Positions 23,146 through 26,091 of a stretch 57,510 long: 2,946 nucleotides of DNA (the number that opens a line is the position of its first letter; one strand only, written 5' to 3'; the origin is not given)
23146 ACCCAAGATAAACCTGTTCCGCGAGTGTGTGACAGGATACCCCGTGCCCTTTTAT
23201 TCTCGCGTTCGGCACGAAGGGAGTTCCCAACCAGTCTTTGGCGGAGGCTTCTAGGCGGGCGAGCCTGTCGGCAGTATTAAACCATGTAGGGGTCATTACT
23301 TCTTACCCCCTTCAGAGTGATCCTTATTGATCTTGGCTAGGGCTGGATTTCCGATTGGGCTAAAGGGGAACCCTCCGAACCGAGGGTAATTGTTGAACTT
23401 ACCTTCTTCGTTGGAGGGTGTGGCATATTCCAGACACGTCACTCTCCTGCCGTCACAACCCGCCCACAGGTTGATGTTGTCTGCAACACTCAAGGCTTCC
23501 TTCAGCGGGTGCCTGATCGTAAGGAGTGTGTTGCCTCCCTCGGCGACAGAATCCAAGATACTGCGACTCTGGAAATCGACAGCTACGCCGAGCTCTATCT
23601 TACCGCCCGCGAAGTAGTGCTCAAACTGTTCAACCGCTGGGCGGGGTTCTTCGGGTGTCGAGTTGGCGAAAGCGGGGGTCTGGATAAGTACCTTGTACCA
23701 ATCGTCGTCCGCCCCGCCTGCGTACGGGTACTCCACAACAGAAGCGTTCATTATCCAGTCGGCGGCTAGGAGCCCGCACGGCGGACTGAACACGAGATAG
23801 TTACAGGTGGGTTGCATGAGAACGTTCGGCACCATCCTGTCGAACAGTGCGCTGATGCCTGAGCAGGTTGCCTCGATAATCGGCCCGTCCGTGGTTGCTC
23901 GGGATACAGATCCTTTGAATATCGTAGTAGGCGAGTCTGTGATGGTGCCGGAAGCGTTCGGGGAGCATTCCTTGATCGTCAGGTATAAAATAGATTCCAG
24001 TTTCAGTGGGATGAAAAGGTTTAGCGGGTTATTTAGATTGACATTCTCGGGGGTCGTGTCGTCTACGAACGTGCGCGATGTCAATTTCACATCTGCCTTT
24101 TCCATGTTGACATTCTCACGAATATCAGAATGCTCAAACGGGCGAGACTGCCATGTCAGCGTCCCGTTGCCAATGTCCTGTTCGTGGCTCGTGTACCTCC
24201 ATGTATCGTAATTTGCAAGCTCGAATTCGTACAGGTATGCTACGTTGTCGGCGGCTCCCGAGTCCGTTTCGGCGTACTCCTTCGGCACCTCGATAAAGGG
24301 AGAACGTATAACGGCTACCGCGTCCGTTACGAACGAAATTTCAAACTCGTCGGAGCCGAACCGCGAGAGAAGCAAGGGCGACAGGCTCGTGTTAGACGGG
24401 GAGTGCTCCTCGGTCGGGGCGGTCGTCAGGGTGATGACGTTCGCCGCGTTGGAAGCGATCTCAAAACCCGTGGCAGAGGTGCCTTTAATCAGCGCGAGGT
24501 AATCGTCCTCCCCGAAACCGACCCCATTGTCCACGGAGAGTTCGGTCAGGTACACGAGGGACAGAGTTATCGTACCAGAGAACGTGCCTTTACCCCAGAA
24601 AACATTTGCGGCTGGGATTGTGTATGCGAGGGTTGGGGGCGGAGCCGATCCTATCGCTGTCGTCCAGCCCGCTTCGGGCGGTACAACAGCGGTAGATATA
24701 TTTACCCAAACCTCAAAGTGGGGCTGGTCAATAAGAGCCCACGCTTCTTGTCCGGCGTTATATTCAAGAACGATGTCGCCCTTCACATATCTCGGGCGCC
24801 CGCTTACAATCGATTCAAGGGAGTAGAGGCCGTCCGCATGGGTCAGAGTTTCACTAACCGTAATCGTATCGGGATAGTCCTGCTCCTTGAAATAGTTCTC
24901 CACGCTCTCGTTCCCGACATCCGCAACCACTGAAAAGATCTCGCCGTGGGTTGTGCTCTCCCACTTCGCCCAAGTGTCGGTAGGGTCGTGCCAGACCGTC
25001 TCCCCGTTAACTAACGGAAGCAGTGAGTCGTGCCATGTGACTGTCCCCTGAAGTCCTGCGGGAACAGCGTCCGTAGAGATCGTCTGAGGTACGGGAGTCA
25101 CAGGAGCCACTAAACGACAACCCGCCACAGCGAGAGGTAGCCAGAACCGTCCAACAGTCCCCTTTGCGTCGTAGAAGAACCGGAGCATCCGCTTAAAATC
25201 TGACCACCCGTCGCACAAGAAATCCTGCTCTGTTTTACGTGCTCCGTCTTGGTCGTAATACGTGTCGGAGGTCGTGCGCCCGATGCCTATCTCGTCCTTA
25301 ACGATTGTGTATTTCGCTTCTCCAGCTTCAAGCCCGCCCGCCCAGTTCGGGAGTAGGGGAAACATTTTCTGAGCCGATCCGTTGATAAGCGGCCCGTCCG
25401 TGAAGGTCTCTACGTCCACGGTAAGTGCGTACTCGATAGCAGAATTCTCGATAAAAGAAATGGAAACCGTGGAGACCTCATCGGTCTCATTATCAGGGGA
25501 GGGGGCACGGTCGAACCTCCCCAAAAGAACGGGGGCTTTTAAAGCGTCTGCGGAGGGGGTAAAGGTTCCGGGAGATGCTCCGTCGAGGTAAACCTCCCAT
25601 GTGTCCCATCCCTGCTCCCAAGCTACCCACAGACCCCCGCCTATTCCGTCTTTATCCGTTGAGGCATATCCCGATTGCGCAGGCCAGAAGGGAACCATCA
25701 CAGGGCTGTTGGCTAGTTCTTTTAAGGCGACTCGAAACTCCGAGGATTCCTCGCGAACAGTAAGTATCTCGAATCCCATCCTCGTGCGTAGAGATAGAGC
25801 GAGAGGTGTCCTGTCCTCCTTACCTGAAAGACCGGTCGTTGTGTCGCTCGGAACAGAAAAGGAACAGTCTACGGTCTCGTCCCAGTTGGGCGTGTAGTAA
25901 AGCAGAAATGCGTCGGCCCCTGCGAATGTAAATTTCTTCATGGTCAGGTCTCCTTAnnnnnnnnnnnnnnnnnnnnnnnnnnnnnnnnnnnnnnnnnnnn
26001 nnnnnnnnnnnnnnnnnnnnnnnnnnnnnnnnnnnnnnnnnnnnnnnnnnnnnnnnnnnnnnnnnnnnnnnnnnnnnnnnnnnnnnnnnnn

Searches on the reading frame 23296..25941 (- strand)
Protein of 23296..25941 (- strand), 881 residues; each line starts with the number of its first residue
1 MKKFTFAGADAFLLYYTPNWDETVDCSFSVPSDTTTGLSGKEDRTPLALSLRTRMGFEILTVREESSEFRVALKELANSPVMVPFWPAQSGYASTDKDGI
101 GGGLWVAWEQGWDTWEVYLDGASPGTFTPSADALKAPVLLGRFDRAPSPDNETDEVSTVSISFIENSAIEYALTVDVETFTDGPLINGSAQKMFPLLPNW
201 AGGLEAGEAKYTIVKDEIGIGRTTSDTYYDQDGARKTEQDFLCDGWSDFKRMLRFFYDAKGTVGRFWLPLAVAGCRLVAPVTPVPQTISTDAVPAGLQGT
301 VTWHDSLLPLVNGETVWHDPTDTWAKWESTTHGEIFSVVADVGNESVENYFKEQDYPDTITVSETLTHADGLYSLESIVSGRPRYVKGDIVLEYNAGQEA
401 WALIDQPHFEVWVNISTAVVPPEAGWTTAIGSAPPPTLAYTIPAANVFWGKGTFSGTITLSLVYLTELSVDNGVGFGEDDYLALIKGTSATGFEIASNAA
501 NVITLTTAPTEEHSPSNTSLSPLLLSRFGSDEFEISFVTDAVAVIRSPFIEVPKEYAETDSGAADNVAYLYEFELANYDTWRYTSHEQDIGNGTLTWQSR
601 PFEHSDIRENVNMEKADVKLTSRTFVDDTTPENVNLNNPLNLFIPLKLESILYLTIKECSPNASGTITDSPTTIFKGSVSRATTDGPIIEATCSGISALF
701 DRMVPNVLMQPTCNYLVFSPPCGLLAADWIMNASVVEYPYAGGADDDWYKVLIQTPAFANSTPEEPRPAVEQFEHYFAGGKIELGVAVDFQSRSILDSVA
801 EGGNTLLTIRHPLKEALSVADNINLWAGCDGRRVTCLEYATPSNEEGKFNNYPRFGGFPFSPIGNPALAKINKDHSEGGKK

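Call 102: search_protein_families(library=phrogs, proteins=[window:23296-25941:-], max_evalue=0.001)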
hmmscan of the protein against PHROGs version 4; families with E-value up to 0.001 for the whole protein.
window:23296-25941:- (881 aa): 2 families
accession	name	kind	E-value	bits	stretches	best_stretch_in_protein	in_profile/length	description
phrog_778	-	tail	2.8e-28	100.1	1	566-875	14-277/287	tail assembly protein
phrog_1082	-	tail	3.2e-14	52.7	1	501-567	842-907/1061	tail assembly protein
